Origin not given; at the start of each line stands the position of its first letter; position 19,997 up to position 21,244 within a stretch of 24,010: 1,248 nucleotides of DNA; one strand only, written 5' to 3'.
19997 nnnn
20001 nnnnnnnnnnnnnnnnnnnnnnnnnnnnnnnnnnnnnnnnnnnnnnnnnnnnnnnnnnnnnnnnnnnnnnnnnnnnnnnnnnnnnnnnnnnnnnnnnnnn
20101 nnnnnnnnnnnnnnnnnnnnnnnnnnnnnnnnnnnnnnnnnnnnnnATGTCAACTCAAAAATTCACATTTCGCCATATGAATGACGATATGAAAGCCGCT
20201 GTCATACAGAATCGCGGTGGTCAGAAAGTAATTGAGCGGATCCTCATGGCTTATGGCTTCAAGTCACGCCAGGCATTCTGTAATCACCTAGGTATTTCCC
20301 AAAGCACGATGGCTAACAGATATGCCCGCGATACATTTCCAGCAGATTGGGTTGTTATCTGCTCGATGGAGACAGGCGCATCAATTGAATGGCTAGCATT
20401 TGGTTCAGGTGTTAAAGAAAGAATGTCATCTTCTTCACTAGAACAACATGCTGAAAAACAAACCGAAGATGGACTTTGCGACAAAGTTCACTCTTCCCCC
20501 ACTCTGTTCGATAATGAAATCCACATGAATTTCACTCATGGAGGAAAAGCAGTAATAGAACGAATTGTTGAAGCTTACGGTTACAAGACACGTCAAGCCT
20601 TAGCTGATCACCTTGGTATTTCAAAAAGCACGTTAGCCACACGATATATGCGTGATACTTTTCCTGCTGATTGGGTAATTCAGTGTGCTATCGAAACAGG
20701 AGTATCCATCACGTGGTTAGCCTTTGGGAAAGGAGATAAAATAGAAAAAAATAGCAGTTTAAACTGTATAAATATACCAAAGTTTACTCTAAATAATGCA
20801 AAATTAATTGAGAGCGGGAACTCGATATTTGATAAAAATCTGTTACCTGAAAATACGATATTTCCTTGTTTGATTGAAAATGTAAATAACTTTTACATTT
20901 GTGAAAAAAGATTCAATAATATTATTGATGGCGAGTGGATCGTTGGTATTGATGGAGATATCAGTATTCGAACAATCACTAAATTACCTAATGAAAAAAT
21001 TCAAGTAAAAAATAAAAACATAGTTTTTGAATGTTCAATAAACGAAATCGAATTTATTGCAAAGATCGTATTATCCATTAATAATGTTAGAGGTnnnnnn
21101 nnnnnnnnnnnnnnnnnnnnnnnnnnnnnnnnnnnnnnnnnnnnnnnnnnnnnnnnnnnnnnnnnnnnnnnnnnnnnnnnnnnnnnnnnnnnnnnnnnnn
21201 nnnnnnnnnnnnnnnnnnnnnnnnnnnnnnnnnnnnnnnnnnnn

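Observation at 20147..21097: Repressor with an internally duplicated HTH domain and an AT-rich C-terminal domain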

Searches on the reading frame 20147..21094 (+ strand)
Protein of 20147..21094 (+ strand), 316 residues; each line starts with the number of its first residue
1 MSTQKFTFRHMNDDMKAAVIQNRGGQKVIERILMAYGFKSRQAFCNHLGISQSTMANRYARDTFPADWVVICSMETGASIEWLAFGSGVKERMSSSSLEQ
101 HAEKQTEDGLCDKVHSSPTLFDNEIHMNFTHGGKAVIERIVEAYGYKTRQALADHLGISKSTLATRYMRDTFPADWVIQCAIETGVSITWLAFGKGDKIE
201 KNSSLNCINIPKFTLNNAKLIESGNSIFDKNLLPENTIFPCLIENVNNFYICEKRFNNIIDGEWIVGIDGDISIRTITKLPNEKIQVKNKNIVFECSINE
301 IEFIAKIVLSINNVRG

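Call 4: search_protein_families(library=pfam, proteins=[window:20147-21094:+], max_evalue=1)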
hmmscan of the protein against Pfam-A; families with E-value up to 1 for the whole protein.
window:20147-21094:+ (316 aa): 19 families
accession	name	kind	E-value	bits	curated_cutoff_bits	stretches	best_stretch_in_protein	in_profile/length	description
PF07022.19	Phage_CI_repr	-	8.5e-59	196.2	22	2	135-197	1-63/65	Bacteriophage CI repressor helix-turn-helix domain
PF16452.10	Phage_CI_C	-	1e-23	83.9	27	1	210-308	2-100/101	Bacteriophage CI repressor C-terminal domain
PF18024.7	HTH_50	-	0.001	19.1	27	1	38-61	23-46/50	Helix-turn-helix domain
PF20432.4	Xre-like-HTH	-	0.0075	17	25.8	1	148-169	25-44/63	Antitoxin Xre-like helix-turn-helix domain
PF16771.11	RTT107_BRCT_6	-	0.0086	16.7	27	0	23-73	18-70/114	Regulator of Ty1 transposition protein 107 BRCT domain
PF13560.12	HTH_31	-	0.025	15.3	27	0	147-164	15-32/64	Helix-turn-helix domain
PF07453.19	NUMOD1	-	0.035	14.8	22.8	0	150-166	20-35/37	NUMOD1 domain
PF04967.18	HTH_10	-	0.039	14.2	23.1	1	150-164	27-41/53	HTH DNA binding domain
PF00165.29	HTH_AraC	-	0.053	14.1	26.6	0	29-45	11-26/42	Bacterial regulatory helix-turn-helix proteins, AraC family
PF13518.12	HTH_28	-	0.073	13.6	25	0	139-164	4-30/52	Helix-turn-helix domain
PF13412.12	HTH_24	-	0.084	12.9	21.9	1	145-166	16-37/48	Winged helix-turn-helix DNA-binding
PF13022.12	HTH_Tnp_1_2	-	0.09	13.3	27.9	0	28-55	14-43/122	Helix-turn-helix of insertion element transposase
PF02954.25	HTH_8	-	0.12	12.6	22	0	149-164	21-36/42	Bacterial regulatory protein, Fis family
PF05225.22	HTH_psq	-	0.14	12.4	20.4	0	152-169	22-38/45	helix-turn-helix, Psq domain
PF13693.12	HTH_35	-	0.15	12.5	25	0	150-187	19-56/75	Winged helix-turn-helix DNA-binding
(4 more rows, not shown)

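Call 5: search_dna_similar(query=window:20147-21094:+, collection=phages, mode=protein, max_rows=40)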
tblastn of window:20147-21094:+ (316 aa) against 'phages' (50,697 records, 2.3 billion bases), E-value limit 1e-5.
Records with a match: 145; places in all: 155; records where one place covers at least 80% of the query: 74.
Best place of each record, by identity: 60-80% 13; <60% 132.
By first word of the organism name: Klebsiella 49; Yersinia 24; Vibrio 21; Salmonella 17; Escherichia 14; Pasteurella 5; Haemophilus 5; Erwinia 4; Cronobacter 2; Salinivibrio 2; and 2 more.
By host as written in the record: Klebsiella pneumoniae 32; - 16; Yersinia pestis EV76-CN 14; Yersinia enterocolitica 8; Klebsiella pneumoniae ST437-OXA245 4; Vibrio alginolyticus 4; Salmonella sp. 3; Klebsiella pneumoniae KL49 2; and 46 more.
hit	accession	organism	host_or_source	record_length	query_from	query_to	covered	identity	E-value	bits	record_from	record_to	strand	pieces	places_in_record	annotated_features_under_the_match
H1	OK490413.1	Klebsiella phage Kp4860-7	Klebsiella pneumoniae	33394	1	307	97%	61.1%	6e-121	387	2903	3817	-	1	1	record has no annotation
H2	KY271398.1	Klebsiella phage 4LV2017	Klebsiella pneumoniae KL49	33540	1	307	97%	61.1%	6e-121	387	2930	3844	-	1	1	repressor protein CI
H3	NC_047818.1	Klebsiella phage 4LV2017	Klebsiella pneumoniae KL49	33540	1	307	97%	61.1%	6e-121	387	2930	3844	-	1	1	repressor protein CI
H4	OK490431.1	Klebsiella phage Kp4871-2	Klebsiella pneumoniae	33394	1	307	97%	60.8%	6e-120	384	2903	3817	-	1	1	record has no annotation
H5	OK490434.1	Klebsiella phage Kp4872-2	Klebsiella pneumoniae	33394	1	307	97%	60.8%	6e-120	384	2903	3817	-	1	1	record has no annotation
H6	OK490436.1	Klebsiella phage Kp4873-1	Klebsiella pneumoniae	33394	1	307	97%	60.8%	6e-120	384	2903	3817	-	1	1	record has no annotation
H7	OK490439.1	Klebsiella phage Kp4874-1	Klebsiella pneumoniae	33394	1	307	97%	60.8%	6e-120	384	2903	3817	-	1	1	record has no annotation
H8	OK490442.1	Klebsiella phage Kp4875-1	Klebsiella pneumoniae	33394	1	307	97%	60.8%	6e-120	384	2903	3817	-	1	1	record has no annotation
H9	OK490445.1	Klebsiella phage Kp4876-1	Klebsiella pneumoniae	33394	1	307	97%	60.8%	6e-120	384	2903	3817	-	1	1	record has no annotation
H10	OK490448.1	Klebsiella phage Kp4877-1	Klebsiella pneumoniae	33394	1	307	97%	60.8%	6e-120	384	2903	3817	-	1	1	record has no annotation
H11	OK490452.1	Klebsiella phage Kp4878-2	Klebsiella pneumoniae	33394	1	307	97%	60.8%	6e-120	384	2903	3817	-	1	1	record has no annotation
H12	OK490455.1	Klebsiella phage Kp4879-2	Klebsiella pneumoniae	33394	1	307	97%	60.8%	6e-120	384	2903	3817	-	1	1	record has no annotation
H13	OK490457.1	Klebsiella phage Kp4880-1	Klebsiella pneumoniae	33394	1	307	97%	60.8%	6e-120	384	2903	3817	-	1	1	record has no annotation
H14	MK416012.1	Klebsiella phage ST437-OXA245phi4.2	Klebsiella pneumoniae ST437-OXA245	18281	1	306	97%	52.3%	3e-98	322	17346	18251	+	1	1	repressor protein CI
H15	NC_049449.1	Klebsiella phage ST437-OXA245phi4.2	Klebsiella pneumoniae ST437-OXA245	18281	1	306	97%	52.3%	3e-98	322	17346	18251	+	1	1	repressor protein CI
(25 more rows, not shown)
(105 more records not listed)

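Call 10: get_annotated_region(hit=H2, flank=3000)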
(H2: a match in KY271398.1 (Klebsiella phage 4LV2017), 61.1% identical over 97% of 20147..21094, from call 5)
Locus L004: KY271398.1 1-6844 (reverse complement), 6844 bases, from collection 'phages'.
description: Klebsiella phage 4LV2017, complete genome.
organism: Klebsiella phage 4LV2017 (NCBI taxid 1960658)
taxonomy: Viruses; Duplodnaviria; Heunggongvirae; Uroviricota; Caudoviricetes; Peduoviridae; Elveevirus; Elveevirus 4LV2017
host: Klebsiella pneumoniae KL49; source: -; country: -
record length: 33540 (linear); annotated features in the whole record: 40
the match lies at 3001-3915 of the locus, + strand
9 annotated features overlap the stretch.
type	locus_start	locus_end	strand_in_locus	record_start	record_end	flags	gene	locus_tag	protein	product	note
CDS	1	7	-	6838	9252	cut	-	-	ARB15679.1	replication protein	P2 gpA phage replication protein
CDS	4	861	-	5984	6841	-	-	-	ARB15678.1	methyl-directed repair DNA adenine methylase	-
CDS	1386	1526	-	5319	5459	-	-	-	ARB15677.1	hypothetical protein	-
CDS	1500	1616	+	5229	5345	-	-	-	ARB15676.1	hypothetical protein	-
CDS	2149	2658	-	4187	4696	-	-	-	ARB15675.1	regulatory protein CII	-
CDS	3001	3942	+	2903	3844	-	-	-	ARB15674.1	repressor protein CI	P2 repressor protein CI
CDS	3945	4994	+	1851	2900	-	-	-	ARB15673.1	hypothetical protein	-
CDS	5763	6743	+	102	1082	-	-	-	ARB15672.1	integrase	bacteriophage P2-like integrase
misc_recomb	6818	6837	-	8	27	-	-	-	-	-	attL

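Call 19: find_homologous_proteins(query=window:20147-21094:+, max_evalue=0.00001)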
Query window:20147-21094:+ (316 aa): 640 proteins with E <= 0.00001 among 1432 candidates; the best 120 are listed.
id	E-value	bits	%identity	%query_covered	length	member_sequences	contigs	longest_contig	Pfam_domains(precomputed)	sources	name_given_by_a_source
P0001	5.2e-211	717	99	100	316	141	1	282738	PF07022.20,PF16452.11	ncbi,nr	ncbi:Repressor protein CI [Salmonella enterica]|nr:Repressor protein CI [Salmonella enterica]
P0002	1.3e-121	424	61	97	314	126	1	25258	PF07022.20,PF16452.11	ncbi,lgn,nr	ncbi:TPA: phage repressor protein CI [Escherichia coli]|nr:phage repressor protein CI [Escherichia c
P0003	1.9e-120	420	62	97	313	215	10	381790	PF07022.20,PF16452.11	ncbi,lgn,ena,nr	ncbi:phage repressor protein CI [Escherichia coli]|nr:phage repressor protein CI [Escherichia coli]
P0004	3.9e-116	406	60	98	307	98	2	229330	PF07022.20,PF16452.11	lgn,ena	-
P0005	5.6e-112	392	60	97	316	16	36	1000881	PF07022.20,PF16452.11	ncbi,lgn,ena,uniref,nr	ncbi:TPA: phage repressor protein CI [Escherichia coli]|uniref:phage repressor protein CI n=1 Tax=Es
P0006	2.5e-110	387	60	98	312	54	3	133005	PF07022.20,PF16452.11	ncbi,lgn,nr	ncbi:TPA: Repressor protein CI [Escherichia coli]|nr:Repressor protein CI [Escherichia coli]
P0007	8.2e-105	369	54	98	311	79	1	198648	PF07022.20,PF16452.11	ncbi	ncbi:phage repressor protein CI [Escherichia coli]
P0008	1.2e-100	355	54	97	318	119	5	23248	PF07022.20,PF16452.11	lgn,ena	-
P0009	4.9e-99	350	54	97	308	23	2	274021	PF18024.8,PF07022.20,PF16452.11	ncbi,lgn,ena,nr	ncbi:helix-turn-helix domain-containing protein [Klebsiella pneumoniae]|nr:helix-turn-helix domain-c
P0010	1.6e-98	348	52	98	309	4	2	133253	PF18024.8,PF07022.20,PF16452.11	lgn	-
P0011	5.3e-98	346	52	99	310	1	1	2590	PF07022.20,PF16452.11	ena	-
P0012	1.5e-97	345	52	99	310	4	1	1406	PF07022.20,PF16452.11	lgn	-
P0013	2.0e-96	341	53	97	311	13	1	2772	PF18024.8,PF07022.20,PF16452.11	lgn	-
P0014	2.2e-96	341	52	97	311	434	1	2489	PF07022.20,PF16452.11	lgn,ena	-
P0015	1.5e-95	338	51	97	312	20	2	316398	PF07022.20,PF16452.11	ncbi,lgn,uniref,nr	ncbi:phage repressor protein CI [Escherichia coli]|uniref:phage repressor protein CI n=1 Tax=Escheri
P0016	1.6e-95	338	52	97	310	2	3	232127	PF07022.20,PF16452.11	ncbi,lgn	-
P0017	5.9e-95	336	52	97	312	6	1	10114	PF07022.20,PF16452.11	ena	-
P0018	1.8e-93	331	50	97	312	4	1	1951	PF07022.20,PF16452.11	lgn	-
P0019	2.1e-93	331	52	97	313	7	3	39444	PF18024.8,PF07022.20,PF16452.11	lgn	-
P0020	2.4e-93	331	52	97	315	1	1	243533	PF07022.20,PF16452.11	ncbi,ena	ncbi:phage repressor protein CI [Citrobacter freundii]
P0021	3.6e-93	330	51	97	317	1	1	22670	PF07022.20,PF16452.11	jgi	jgi:phage repressor protein C with HTH and peptisase S24 domain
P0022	3.9e-93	330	50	97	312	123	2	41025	PF07022.20,PF16452.11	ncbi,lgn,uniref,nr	ncbi:TPA: phage repressor protein CI [Escherichia coli]|uniref:phage repressor protein CI n=1 Tax=Es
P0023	4.1e-92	327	49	97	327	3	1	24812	PF07022.20,PF16452.11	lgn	-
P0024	1.2e-91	325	50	97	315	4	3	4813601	PF07022.20,PF16452.11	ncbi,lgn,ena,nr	ncbi:Repressor protein CI [Enterobacter cancerogenus]|nr:phage repressor protein CI [Enterobacter ca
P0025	1.2e-91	325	49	100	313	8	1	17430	PF18024.8,PF07022.20,PF16452.11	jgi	-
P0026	2.9e-91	324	50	97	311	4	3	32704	PF07022.20,PF16452.11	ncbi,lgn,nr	ncbi:TPA: phage repressor protein CI [Klebsiella michiganensis]|nr:phage repressor protein CI [Klebs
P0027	2.8e-90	321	52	97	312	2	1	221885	PF07022.20,PF16452.11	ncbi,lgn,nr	ncbi:Repressor protein CI [Enterobacteriaceae bacterium RIT714]|nr:Repressor protein CI [Enterobacte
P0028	6.5e-88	313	50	91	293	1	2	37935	PF20432.5,PF07022.20,PF16452.11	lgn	-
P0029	1.5e-87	312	52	91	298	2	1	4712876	PF07022.20,PF16452.11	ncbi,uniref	ncbi:phage repressor protein CI [Enterobacter bugandensis]|uniref:phage repressor protein CI n=1 Tax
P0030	2.6e-87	311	49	90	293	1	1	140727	PF20432.5,PF07022.20,PF16452.11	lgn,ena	-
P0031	2.6e-87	311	49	91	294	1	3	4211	PF20432.5,PF07022.20,PF16452.11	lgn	-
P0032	2.6e-87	311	50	94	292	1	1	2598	PF20432.5,PF18024.8,PF07022.20,PF16452.11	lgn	-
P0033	1.5e-86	309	51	90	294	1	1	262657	PF20432.5,PF07022.20,PF16452.11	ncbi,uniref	ncbi:phage repressor protein CI [Kosakonia oryzendophytica]|uniref:phage repressor protein CI n=1 Ta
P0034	3.1e-84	301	46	91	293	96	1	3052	PF07022.20,PF16452.11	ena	-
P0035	4.6e-83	297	46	92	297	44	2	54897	PF07022.20,PF16452.11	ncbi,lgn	ncbi:TPA: phage repressor protein CI [Escherichia coli]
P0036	5.5e-83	297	48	97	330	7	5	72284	PF07022.20,PF16452.11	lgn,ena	-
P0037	1.6e-82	295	47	91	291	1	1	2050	PF20432.5,PF07022.20,PF16452.11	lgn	-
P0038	1.5e-81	292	45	97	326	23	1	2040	PF07022.20,PF16452.11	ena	-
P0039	2.7e-81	291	46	97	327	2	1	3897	PF07022.20,PF16452.11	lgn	-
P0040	7.1e-77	277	46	90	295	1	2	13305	PF07022.20,PF16452.11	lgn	-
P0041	5.4e-76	274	49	88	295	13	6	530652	PF07022.20,PF16452.11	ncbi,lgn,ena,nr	ncbi:phage repressor protein CI [Enterobacter roggenkampii]|nr:phage repressor protein CI [Enterobac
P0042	6.9e-76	274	43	91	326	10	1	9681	PF07022.20,PF16452.11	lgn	-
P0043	2.9e-75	271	44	91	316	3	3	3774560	PF07022.20,PF16452.11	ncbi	ncbi:helix-turn-helix domain-containing protein [Edwardsiella tarda]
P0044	1.5e-74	269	64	59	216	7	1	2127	PF07022.20,PF16452.11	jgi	jgi:hypothetical protein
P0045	3.2e-73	265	57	71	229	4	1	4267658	PF07022.20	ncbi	-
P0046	1.4e-71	259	44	90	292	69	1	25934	PF07022.20,PF16452.11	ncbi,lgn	ncbi:phage repressor protein CI [Escherichia coli]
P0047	5.0e-70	254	43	97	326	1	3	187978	PF07022.20,PF16452.11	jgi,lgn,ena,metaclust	metaclust:\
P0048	4.5e-69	251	49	79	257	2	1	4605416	PF07022.20,PF16452.11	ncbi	-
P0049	2.6e-67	245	61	59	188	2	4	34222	PF07022.20,PF16452.11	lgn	-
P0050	7.2e-66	241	37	56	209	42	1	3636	PF07022.20,PF16452.11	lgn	-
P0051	1.1e-65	240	59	59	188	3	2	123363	PF07022.20,PF16452.11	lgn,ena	-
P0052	6.8e-61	224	57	58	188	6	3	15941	PF07022.20,PF16452.11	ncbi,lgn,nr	ncbi:phage repressor protein CI [Enterobacter hormaechei subsp. xiangfangensis]|nr:phage repressor p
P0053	1.1e-59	220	53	58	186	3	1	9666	PF07022.20,PF16452.11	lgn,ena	-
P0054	5.0e-59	218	53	62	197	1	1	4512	PF07022.20,PF16452.11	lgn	-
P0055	7.3e-59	218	52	58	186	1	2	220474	PF07022.20,PF16452.11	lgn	-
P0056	7.4e-59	218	54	58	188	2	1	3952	PF07022.20,PF16452.11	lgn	-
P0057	1.8e-58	216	50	63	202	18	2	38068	PF07022.20,PF16452.11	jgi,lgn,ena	-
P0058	2.5e-58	216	56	57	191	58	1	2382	PF07022.20,PF16452.11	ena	-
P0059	3.0e-58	216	54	58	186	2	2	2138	PF07022.20,PF16452.11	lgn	-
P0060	3.3e-58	215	53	61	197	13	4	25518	PF07022.20,PF16452.11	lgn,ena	-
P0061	4.3e-58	215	52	61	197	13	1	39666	PF07022.20,PF16452.11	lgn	-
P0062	4.6e-58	215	55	58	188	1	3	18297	PF07022.20,PF16452.11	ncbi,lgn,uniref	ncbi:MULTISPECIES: phage repressor protein CI [unclassified Cedecea]|uniref:phage repressor protein 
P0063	5.4e-58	215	54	58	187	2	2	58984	PF07022.20,PF16452.11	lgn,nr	nr:phage repressor protein CI [Lelliottia amnigena]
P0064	5.9e-58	215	54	57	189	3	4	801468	PF07022.20,PF16452.11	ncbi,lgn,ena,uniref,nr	uniref:phage repressor protein CI n=1 Tax=Hafnia alvei TaxID=569 RepID=UPI00266DAEF4|nr:phage repres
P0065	1.4e-57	213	52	58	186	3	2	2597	PF07022.20,PF16452.11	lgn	-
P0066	1.4e-57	213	54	59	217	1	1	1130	PF07022.20,PF16452.11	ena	-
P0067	2.1e-57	213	51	59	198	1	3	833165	PF07022.20,PF16452.11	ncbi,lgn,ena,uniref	ncbi:phage repressor protein CI [Citrobacter sp. UYEF32]|uniref:phage repressor protein CI n=1 Tax=C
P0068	2.3e-57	213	53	58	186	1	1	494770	PF07022.20,PF16452.11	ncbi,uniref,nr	ncbi:phage repressor protein CI [Cronobacter dublinensis]|uniref:phage repressor protein CI n=1 Tax=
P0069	2.3e-57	213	53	58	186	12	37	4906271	PF07022.20,PF16452.11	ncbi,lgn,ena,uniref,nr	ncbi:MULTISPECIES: phage repressor protein CI [Enterobacter]|uniref:Phage repressor protein n=1 Tax=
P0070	3.0e-57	212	54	58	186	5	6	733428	PF07022.20,PF16452.11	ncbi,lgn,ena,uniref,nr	ncbi:TPA: phage repressor protein CI [Klebsiella aerogenes]|uniref:phage repressor protein CI n=1 Ta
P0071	3.2e-57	212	49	60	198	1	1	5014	PF07022.20,PF16452.11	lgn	-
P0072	3.3e-57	212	55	57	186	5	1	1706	PF07022.20,PF16452.11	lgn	-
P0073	4.5e-57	212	51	59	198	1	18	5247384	PF07022.20,PF16452.11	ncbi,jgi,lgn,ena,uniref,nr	ncbi:phage repressor protein CI [Klebsiella aerogenes]|jgi:phage repressor protein C with HTH and pe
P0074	5.4e-57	211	52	60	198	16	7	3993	PF07022.20,PF16452.11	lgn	-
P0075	5.7e-57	211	53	60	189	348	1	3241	PF07022.20,PF16452.11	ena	-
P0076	9.4e-57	211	47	60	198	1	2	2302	PF07022.20,PF16452.11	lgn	-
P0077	1.1e-56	211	52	59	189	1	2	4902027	PF07022.20,PF16452.11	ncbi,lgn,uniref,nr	ncbi:phage repressor protein CI [Kosakonia sacchari]|uniref:Phage repressor protein C, contains Cro/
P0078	1.1e-56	210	52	60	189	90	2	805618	PF07022.20,PF16452.11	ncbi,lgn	ncbi:phage repressor protein CI [Escherichia coli]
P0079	1.1e-56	210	49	60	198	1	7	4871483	PF07022.20,PF16452.11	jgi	jgi:lambda repressor-like predicted transcriptional regulator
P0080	1.5e-56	210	52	59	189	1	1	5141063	PF07022.20,PF16452.11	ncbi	ncbi:UNVERIFIED_ORG: phage repressor protein C with HTH and peptisase S24 domain [Buttiauxella agres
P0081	1.6e-56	210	53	58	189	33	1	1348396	PF07022.20,PF16452.11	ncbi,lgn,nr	ncbi:phage repressor protein [Escherichia coli]|nr:phage repressor protein [Escherichia coli]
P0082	1.8e-56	210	53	58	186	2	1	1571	PF07022.20,PF16452.11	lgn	-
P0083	1.8e-56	210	52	58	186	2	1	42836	PF07022.20,PF16452.11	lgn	-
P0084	2.0e-56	210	52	60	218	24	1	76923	PF07022.20,PF16452.11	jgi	jgi:phage repressor protein C with HTH and peptisase S24 domain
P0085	2.3e-56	209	50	60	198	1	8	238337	PF07022.20,PF16452.11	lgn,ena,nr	nr:MAG TPA_asm: CI repressor [Caudoviricetes sp.]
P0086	2.3e-56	209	51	60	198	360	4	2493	PF07022.20,PF16452.11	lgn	-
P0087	2.4e-56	209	52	58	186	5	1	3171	PF07022.20,PF16452.11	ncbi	ncbi:Bacteriophage CI repressor helix-turn-helix domain protein [compost metagenome]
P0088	2.5e-56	209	52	60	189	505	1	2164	PF07022.20,PF16452.11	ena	-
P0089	2.7e-56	209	49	60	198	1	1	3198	PF07022.20,PF16452.11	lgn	-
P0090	3.0e-56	209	51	58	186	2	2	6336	PF07022.20,PF16452.11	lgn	-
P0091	3.1e-56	209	52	60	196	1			PF07022.20,PF16452.11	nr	nr:phage repressor protein CI [Escherichia coli]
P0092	3.7e-56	209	51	58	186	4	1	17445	PF07022.20,PF16452.11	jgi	jgi:hypothetical protein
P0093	5.8e-56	208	51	58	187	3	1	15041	PF07022.20,PF16452.11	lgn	-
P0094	6.4e-56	208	55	57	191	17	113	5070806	PF07022.20,PF16452.11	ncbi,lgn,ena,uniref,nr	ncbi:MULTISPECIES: phage repressor protein CI [Enterobacter cloacae complex]|uniref:Phage repressor 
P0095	6.5e-56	208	52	59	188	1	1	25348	PF07022.20,PF16452.11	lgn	-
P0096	6.9e-56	208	49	61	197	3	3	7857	PF07022.20,PF16452.11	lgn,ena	-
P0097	7.0e-56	208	51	58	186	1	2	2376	PF07022.20,PF16452.11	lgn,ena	-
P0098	7.2e-56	208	50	58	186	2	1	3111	PF07022.20,PF16452.11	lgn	-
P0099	8.0e-56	208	49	60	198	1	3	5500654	PF07022.20,PF16452.11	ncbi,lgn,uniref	ncbi:phage repressor protein CI [Klebsiella variicola]|uniref:phage repressor protein CI n=1 Tax=Kle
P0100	8.2e-56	208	49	60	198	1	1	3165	PF07022.20,PF16452.11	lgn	-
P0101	8.5e-56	208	49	60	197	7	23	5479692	PF07022.20,PF16452.11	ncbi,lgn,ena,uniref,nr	ncbi:helix-turn-helix domain-containing protein [Klebsiella pneumoniae]|uniref:phage repressor prote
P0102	8.9e-56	207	50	59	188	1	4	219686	PF07022.20,PF16452.11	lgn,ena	-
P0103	9.5e-56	207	50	60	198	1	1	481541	PF07022.20,PF16452.11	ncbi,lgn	ncbi:TPA: phage repressor protein CI [Enterobacter hormaechei subsp. xiangfangensis]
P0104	1.1e-55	207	52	60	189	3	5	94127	PF07022.20,PF16452.11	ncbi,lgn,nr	ncbi:phage repressor protein [Escherichia coli]|nr:phage repressor protein [Escherichia coli]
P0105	1.1e-55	207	51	59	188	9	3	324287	PF07022.20,PF16452.11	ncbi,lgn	-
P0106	1.4e-55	207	45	72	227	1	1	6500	PF07022.20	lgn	-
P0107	1.4e-55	207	50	58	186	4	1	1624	PF07022.20,PF16452.11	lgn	-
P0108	1.6e-55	207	50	59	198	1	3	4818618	PF07022.20,PF16452.11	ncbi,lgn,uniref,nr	ncbi:phage repressor protein CI [Enterobacter mori]|uniref:phage repressor protein CI n=1 Tax=Entero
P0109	2.0e-55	206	49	60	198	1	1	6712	PF07022.20,PF16452.11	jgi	jgi:lambda repressor-like predicted transcriptional regulator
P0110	2.0e-55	206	51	58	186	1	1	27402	PF07022.20,PF16452.11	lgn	-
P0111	2.0e-55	206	48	60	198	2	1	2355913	PF07022.20,PF16452.11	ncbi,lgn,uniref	ncbi:phage repressor protein CI [Citrobacter telavivensis]|uniref:phage repressor protein CI n=1 Tax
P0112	2.0e-55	206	48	60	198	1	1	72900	PF07022.20,PF16452.11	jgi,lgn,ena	-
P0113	2.4e-55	206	50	59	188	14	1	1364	PF07022.20,PF16452.11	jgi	jgi:phage repressor protein C with HTH and peptisase S24 domain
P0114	2.5e-55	206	50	57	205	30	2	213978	PF07022.20,PF16452.11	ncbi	ncbi:phage repressor protein CI [Klebsiella quasipneumoniae subsp. similipneumoniae]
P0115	3.9e-55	205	52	58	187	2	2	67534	PF07022.20,PF16452.11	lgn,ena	-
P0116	4.4e-55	205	51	59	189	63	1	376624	PF07022.20,PF16452.11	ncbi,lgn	ncbi:phage repressor protein CI [Citrobacter freundii]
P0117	4.7e-55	205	49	60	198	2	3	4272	PF07022.20,PF16452.11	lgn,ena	-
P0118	5.1e-55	205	51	60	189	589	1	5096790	PF07022.20,PF16452.11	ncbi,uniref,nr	ncbi:phage repressor protein CI [Escherichia coli]|uniref:phage repressor protein CI n=1 Tax=Escheri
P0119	5.4e-55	205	48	60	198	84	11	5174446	PF07022.20,PF16452.11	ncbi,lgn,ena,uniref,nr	ncbi:helix-turn-helix domain-containing protein [Enterobacter ludwigii]|uniref:Phage repressor prote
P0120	8.8e-55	204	50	58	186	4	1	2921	PF07022.20,PF16452.11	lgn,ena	-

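Call 24: find_encoding_contigs(protein=P0049, flank=6000, max_places=4)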
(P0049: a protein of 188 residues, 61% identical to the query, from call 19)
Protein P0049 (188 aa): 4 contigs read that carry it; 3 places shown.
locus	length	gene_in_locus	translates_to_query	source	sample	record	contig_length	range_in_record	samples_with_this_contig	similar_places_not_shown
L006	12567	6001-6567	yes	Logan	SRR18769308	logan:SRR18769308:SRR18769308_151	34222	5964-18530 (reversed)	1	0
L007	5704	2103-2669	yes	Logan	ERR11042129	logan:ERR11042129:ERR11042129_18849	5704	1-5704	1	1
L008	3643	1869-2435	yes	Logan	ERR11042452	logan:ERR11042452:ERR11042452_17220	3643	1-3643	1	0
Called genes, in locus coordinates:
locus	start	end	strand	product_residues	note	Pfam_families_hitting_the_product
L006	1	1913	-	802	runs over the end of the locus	PF05840:Phage_GPA, PF23343:REP_ORF2-G2P (weak)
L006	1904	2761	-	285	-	PF02086:MethyltransfD12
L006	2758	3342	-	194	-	PF00929:RNase_T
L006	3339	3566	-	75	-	PF01258:zf-dskA_traR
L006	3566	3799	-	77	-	PF10809:DUF2732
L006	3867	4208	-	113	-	PF17282:DUF5347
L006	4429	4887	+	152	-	-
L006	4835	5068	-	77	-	PF10893:Phage_186_Fil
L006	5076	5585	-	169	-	PF06892:Phage_CP76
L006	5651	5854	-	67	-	-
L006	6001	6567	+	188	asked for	PF07022:Phage_CI_repr, PF16452:Phage_CI_C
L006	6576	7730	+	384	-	PF03235:GmrSD_N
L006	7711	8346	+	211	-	PF18735:HEPN_RiboL-PSP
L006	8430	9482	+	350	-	PF24624:Int_N, PF00589:Phage_integrase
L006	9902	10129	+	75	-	-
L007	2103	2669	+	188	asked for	PF07022:Phage_CI_repr, PF16452:Phage_CI_C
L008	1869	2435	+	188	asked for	PF07022:Phage_CI_repr, PF16452:Phage_CI_C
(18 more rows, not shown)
